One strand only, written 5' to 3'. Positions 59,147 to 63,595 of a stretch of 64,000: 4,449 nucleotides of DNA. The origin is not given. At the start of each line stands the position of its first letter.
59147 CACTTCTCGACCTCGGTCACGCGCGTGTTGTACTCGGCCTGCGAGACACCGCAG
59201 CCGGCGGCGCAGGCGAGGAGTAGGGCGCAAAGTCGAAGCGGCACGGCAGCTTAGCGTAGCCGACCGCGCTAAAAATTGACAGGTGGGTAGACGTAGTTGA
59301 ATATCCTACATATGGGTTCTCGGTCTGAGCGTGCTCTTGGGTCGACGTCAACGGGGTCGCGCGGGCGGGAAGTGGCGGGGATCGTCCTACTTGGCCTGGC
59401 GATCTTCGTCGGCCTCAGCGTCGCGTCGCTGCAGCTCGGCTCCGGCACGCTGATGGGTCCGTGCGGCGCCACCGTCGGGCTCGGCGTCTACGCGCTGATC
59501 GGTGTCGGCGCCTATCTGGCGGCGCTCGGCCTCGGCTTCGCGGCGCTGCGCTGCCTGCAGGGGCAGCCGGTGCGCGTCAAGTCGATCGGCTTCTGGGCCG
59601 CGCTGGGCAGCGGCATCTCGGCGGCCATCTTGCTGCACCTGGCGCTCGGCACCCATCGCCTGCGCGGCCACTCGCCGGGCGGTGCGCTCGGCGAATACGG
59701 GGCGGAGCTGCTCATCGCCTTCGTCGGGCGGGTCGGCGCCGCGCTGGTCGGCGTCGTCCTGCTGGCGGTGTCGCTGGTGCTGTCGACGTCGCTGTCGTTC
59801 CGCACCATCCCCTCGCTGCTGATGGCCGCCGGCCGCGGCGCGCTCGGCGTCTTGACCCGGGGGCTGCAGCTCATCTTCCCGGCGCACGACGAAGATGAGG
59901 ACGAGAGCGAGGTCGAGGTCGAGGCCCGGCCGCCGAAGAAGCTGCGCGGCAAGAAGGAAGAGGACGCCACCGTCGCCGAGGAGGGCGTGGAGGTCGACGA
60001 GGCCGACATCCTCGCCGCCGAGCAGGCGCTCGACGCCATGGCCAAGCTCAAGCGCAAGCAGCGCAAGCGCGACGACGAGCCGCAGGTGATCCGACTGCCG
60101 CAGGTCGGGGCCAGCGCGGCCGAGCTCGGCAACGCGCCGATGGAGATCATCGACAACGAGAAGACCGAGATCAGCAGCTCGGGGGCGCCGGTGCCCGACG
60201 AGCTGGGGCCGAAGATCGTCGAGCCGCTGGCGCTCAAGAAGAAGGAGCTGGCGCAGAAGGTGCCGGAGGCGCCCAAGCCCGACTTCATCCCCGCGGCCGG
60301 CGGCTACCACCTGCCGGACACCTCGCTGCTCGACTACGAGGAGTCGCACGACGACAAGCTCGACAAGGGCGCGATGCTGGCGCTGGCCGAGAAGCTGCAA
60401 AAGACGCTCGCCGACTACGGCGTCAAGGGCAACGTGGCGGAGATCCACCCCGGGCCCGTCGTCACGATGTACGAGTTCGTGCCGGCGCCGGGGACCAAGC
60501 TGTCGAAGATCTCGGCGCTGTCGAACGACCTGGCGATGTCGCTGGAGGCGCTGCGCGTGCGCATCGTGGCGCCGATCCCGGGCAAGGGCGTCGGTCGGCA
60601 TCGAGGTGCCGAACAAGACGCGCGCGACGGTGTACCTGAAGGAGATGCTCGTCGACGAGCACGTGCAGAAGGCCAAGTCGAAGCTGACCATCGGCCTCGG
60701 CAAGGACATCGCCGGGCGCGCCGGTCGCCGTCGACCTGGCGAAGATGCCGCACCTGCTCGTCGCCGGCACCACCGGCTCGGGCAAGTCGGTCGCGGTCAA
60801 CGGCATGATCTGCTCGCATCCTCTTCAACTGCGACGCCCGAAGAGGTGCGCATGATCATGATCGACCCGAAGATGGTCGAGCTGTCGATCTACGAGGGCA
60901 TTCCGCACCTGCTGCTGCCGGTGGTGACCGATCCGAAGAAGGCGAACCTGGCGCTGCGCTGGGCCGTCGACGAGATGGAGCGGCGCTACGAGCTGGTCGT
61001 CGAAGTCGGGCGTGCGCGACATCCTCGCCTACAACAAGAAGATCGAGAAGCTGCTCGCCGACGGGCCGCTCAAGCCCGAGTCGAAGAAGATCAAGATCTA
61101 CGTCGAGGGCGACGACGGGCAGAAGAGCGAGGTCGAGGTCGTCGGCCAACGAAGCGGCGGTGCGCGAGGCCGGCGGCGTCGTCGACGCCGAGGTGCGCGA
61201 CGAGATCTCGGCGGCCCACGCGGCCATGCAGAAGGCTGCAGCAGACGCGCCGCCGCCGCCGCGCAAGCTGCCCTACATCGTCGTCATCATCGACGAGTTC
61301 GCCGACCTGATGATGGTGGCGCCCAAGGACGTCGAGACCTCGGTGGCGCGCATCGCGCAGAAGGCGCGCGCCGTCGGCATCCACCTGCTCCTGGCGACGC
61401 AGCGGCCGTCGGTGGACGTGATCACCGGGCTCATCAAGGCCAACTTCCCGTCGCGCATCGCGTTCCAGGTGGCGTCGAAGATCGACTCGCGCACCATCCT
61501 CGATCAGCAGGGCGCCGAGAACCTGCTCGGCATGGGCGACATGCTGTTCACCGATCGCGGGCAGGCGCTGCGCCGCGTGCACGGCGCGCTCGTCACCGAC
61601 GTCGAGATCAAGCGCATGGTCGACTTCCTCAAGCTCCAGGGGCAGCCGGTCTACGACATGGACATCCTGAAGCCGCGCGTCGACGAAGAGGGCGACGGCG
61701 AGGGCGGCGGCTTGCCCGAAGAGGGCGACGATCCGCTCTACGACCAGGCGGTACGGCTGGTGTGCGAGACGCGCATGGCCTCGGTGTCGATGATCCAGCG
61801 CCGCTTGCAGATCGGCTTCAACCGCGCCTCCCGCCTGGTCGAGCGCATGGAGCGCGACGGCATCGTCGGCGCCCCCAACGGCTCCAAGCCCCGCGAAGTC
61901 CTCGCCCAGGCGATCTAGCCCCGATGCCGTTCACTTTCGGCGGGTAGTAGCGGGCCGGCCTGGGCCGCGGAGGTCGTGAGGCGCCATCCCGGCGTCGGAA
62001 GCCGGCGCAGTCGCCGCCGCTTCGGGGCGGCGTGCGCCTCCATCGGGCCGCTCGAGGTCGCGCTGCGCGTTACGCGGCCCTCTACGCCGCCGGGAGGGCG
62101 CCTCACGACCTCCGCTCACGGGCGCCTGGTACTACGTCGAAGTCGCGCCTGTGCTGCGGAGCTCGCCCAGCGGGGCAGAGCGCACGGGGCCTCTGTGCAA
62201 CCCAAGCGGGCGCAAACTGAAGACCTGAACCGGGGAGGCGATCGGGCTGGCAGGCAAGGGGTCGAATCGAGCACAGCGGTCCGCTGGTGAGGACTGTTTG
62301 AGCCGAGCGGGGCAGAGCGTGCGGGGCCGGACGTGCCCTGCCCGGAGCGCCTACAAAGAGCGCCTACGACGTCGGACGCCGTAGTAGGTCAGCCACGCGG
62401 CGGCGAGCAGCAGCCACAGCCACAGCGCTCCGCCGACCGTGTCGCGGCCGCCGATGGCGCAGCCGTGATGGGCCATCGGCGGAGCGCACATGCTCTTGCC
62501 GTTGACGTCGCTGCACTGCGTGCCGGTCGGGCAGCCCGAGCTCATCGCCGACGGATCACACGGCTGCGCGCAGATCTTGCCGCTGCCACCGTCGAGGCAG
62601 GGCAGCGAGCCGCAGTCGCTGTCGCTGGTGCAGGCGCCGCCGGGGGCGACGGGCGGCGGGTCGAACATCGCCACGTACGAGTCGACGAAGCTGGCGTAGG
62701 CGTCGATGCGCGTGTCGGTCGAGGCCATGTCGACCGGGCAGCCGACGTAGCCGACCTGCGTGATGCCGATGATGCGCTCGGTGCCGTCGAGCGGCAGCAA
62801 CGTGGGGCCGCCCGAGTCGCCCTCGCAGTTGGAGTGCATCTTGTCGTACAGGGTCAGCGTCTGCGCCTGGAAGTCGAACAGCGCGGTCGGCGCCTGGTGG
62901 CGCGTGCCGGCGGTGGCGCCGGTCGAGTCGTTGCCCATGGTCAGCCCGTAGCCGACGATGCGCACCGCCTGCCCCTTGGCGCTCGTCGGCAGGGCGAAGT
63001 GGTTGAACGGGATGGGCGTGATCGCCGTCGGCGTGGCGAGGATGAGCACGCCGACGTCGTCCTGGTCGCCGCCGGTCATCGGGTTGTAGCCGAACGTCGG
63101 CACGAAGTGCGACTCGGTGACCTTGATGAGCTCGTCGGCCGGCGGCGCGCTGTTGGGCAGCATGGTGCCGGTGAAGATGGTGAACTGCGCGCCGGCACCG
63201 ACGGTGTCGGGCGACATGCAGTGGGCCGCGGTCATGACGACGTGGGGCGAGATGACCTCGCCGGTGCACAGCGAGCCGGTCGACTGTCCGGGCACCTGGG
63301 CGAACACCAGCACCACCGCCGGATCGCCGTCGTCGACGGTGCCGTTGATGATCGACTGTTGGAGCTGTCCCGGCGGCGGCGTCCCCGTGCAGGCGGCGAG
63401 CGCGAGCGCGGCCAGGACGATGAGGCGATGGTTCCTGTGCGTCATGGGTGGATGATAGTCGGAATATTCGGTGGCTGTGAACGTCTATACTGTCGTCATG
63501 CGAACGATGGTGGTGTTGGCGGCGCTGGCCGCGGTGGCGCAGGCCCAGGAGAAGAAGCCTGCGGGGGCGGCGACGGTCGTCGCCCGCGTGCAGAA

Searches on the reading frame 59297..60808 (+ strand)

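Call 54: search_protein_families(library=pfam, proteins=[window:59297-60808:+], max_evalue=0.001)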
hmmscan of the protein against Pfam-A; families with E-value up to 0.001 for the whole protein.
window:59297-60808:+ (503 aa): 2 families
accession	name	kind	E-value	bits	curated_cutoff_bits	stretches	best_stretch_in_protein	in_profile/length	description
PF17854.6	FtsK_alpha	-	2.9e-26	92.1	22.9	1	339-431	1-93/101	FtsK alpha domain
PF13491.11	FtsK_4TM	-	7.4e-10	39.2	23.1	1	22-171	3-166/171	4TM region of DNA translocase FtsK/SpoIIIE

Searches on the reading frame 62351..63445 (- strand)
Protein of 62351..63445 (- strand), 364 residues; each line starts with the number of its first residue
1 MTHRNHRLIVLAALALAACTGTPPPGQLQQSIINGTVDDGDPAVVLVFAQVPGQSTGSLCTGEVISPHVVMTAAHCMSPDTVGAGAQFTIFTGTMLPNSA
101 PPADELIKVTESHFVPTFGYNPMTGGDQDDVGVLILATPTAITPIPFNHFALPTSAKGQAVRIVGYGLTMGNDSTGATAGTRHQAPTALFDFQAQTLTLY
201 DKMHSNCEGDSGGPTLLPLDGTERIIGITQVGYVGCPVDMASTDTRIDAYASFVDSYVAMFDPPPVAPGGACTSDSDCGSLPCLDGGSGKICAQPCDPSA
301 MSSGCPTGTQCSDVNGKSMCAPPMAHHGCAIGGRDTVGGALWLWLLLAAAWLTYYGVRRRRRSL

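Call 20: search_protein_families(library=pfam, proteins=[window:62351-63445:-], max_evalue=0.001)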
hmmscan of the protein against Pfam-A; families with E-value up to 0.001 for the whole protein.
window:62351-63445:- (364 aa): 2 families
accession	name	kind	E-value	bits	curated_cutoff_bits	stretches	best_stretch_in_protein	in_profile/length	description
PF00089.32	Trypsin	-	4.8e-15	56.4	20.6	1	50-252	15-218/220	Trypsin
PF13365.12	Trypsin_2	-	6.1e-05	24.2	27.6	1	60-216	1-135/144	Trypsin-like peptidase domain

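Call 43: find_encoding_contigs(protein=window:62351-63445:-, flank=10000, max_places=2)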
Protein window:62351-63445:- (364 aa): 1 contig read that carries it; 1 place shown.
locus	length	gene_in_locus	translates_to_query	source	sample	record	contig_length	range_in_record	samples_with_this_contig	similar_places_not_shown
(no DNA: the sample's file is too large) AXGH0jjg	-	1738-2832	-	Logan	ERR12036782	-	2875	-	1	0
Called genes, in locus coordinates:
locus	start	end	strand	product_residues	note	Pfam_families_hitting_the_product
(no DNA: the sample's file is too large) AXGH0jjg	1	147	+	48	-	?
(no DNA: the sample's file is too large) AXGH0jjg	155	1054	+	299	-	PF00892:EamA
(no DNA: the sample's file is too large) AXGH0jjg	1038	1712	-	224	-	PF03548:LolA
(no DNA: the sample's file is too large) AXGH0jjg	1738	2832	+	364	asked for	PF00089:Trypsin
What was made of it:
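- Tried and rejected: The one at the right end returned a contig without DNA (call 43).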
